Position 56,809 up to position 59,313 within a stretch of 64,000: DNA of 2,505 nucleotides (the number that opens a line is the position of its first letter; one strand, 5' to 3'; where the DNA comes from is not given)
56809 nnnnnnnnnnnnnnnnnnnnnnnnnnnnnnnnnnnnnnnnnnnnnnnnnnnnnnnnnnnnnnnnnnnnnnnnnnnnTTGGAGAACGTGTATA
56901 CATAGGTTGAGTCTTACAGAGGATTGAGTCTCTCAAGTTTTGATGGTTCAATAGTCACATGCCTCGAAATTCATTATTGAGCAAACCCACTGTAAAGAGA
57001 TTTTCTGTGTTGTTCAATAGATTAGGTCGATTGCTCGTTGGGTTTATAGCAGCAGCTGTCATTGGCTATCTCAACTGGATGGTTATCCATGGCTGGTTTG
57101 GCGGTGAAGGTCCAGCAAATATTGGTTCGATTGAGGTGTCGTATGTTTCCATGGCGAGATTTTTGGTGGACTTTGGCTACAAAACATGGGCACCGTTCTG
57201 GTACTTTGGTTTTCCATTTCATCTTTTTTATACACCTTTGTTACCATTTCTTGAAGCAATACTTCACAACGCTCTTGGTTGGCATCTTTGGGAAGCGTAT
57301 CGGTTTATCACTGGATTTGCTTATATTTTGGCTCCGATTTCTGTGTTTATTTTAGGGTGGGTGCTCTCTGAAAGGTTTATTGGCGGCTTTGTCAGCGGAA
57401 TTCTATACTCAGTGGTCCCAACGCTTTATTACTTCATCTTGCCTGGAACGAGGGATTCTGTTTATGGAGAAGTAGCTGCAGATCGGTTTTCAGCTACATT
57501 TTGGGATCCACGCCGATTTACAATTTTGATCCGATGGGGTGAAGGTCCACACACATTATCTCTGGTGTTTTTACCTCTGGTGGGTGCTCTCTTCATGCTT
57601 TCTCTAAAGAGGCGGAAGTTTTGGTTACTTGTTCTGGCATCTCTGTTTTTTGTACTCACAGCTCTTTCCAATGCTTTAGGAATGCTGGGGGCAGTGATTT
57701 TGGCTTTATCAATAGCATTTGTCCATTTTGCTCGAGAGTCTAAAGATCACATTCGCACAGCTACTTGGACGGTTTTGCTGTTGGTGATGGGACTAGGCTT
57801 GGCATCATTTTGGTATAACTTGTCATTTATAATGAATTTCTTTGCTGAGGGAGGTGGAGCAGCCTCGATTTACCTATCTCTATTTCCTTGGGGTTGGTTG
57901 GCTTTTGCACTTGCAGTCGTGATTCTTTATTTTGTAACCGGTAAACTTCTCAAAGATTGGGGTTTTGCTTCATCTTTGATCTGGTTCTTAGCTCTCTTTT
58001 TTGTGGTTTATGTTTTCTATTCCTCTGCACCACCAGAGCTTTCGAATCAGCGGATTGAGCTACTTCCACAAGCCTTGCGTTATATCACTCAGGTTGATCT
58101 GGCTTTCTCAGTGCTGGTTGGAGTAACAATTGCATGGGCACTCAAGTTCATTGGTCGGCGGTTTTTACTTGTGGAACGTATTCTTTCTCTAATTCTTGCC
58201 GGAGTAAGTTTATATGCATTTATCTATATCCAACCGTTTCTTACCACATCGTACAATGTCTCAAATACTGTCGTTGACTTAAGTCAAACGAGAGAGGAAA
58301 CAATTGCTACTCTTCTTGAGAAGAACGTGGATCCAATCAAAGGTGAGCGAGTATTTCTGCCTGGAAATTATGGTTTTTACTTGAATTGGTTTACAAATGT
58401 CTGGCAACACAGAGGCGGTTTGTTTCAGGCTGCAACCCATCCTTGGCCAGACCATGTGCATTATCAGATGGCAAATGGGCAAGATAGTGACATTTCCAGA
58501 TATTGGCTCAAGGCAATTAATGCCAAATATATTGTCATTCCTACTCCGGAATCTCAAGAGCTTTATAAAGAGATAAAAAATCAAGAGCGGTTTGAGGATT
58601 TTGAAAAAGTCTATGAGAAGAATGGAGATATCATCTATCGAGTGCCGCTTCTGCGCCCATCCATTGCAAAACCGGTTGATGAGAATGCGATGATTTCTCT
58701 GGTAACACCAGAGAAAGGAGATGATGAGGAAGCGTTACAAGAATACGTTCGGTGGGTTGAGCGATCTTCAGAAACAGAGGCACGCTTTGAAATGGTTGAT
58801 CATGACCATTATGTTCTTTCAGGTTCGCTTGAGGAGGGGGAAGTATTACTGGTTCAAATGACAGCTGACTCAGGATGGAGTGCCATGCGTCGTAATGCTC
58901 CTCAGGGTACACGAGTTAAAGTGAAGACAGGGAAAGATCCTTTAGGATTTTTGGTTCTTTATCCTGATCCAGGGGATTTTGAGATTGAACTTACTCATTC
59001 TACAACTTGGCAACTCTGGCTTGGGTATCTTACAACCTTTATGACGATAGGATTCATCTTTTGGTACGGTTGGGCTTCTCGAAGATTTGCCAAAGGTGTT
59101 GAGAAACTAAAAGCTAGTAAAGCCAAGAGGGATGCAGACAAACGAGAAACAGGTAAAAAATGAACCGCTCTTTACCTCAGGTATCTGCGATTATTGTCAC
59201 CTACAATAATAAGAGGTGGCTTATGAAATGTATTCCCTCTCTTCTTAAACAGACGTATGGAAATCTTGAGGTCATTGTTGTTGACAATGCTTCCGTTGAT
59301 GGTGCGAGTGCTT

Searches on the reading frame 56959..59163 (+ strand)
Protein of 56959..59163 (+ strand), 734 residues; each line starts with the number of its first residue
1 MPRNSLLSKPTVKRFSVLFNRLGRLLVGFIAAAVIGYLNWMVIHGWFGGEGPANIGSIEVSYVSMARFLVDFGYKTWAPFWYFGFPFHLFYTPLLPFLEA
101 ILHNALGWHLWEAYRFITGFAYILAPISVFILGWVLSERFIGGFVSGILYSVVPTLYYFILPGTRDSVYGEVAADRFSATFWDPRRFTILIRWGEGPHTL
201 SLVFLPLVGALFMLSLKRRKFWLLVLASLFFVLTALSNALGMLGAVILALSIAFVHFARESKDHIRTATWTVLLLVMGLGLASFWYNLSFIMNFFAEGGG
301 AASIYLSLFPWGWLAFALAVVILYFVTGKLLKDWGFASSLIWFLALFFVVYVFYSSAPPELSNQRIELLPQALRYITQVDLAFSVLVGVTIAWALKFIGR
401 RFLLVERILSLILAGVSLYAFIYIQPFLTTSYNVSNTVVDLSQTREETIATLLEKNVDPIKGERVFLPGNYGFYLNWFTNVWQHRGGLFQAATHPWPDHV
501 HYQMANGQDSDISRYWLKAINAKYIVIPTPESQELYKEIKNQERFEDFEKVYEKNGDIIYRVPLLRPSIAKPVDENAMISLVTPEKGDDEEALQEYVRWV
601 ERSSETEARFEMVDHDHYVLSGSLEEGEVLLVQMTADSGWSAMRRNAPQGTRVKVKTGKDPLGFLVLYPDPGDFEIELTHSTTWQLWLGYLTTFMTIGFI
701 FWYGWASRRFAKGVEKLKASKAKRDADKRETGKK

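Call 36: search_protein_families(library=ncbifam, proteins=[window:56959-59163:+], max_evalue=0.01)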
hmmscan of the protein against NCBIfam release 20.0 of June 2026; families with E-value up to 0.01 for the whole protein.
window:56959-59163:+ (734 aa): 0 families

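Call 42: search_protein_families(library=pfam, proteins=[window:56959-59163:+], max_evalue=1)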
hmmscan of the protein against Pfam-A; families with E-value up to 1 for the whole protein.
window:56959-59163:+ (734 aa): 0 families

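Call 79: list_cluster_members(proteins=[P0001, window:56959-59160:+, window:51220-51798:+])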
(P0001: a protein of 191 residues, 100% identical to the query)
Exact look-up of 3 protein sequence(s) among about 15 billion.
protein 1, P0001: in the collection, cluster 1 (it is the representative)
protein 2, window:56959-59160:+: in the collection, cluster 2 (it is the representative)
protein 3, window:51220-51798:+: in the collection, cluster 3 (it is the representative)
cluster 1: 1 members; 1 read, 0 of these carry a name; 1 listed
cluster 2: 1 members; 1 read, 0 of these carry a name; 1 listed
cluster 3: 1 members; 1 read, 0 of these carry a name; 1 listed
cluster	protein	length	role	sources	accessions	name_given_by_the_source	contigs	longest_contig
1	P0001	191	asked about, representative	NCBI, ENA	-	-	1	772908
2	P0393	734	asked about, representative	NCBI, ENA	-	-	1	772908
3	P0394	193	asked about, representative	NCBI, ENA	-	-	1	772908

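Call 80: predict_structure(alignment_id=A2)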
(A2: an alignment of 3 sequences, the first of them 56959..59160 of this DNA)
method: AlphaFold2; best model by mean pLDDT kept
length: 734 residues; sequences in the alignment: 3
mean_pLDDT: 39.3   pTM: 0.27
mean pLDDT of the five models: 39.3, 38.5, 37.9, 37.4, 36.7
residues with pLDDT >= 90: 0; 70-90: 0; 50-70: 74; < 50: 660
segments of 3 or more residues with pLDDT < 50: 1-260, 262-547, 551-616, 633-638, 649-664, 682-700
pLDDT, mean of each block of 10 residues (from residue 1): 41 40 38 37 33 32 33 31 31 35 39 36 32 33 33 37 38 36 34 34 40 42 43 40 42 44 46 44 40 34 33 39 40 40 43 36 36 35 39 39 40 40 30 27 30 35 25 24 28 27 32 41 39 38 47 43 36 28 34 43 43 49 56 46 55 44 51 63 44 44 54 60 67 52
secondary structure, 60 per line:
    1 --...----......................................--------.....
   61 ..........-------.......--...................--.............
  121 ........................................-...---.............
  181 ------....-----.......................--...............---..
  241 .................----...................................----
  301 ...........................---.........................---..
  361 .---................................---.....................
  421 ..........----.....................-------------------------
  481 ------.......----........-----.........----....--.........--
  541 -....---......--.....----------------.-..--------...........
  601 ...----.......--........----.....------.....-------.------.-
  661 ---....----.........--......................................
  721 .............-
elements in order (helices of 4 or more, strands of 3 or more residues): H10-47 H56-70 H78-84 H87-105 H108-160 H168-180 H187-190 H196-218 H221-235 H239-257 H262-296 H301-327 H331-355 H365-396 H400-430 H435-455 H487-493 H498-505 H511-519 E524-527 H530-538 H542-545 E549-554 E557-561 H590-603 E608-614 E617-624 E629-633 E640-644 E664-667 E672-680 H683-733
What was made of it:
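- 56959..59163 (+): Conserved accessory: large polytopic membrane protein (734 aa) with about 12 TM helices, an extracytoplasmic domain and a C-terminal TM helix. Its function is unknown. The structure model failed (call 80).
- Tried and rejected: AF2 with a 3-sequence alignment failed, pLDDT 39 (call 80).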

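Call 83: search_solved_structures(query=A3, max_evalue=10, show_alignments=0)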
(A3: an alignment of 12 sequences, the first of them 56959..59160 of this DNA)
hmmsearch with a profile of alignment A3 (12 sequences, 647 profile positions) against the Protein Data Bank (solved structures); distinct sequences matched with E-value up to 10: 3.
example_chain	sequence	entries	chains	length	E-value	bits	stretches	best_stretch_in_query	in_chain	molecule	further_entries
9occ_E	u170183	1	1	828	0.11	13.9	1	417-492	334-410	Putative tail protein gp14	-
3hbm_A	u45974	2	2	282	0.29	12.5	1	515-594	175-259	UDP-sugar hydrolase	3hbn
8wql_MD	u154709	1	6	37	0.43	11.9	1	104-132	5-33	Photosystem II reaction center protein M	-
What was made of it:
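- Tried and rejected: A 12-sequence profile against PDB sequences gave nothing (call 83).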

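Call 84: search_protein_families(library=pfam, alignment_id=A3, max_evalue=0.1)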
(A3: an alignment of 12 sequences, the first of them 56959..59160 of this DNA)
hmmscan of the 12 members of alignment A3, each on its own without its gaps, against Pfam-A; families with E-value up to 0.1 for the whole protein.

A. member 1, window:56959-59160:+ (734 aa): 0 families

B. families by the number of members that match (of 12 scanned): 2 families
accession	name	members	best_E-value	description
PF10131.15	PTPS_related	2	2.4e-08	6-pyruvoyl-tetrahydropterin synthase related domain; membrane protein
PF18181.6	SLATT_1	1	0.031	SMODS and SLOG-associating 2TM effector domain 1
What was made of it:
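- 56959..59163 (+): PF10131 PTPS_related hits only 2 of 12 members (call 84).
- Tried and rejected: Only 2 of 12 relatives touch PF10131 PTPS_related (call 84).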

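Call 85: search_protein_families(library=ncbifam, alignment_id=A3, max_evalue=0.1)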
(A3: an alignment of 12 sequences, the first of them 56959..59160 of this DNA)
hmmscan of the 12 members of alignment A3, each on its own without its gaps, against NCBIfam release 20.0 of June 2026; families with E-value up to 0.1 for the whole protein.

A. member 1, window:56959-59160:+ (734 aa): 0 families

B. families by the number of members that match (of 12 scanned): 0 families
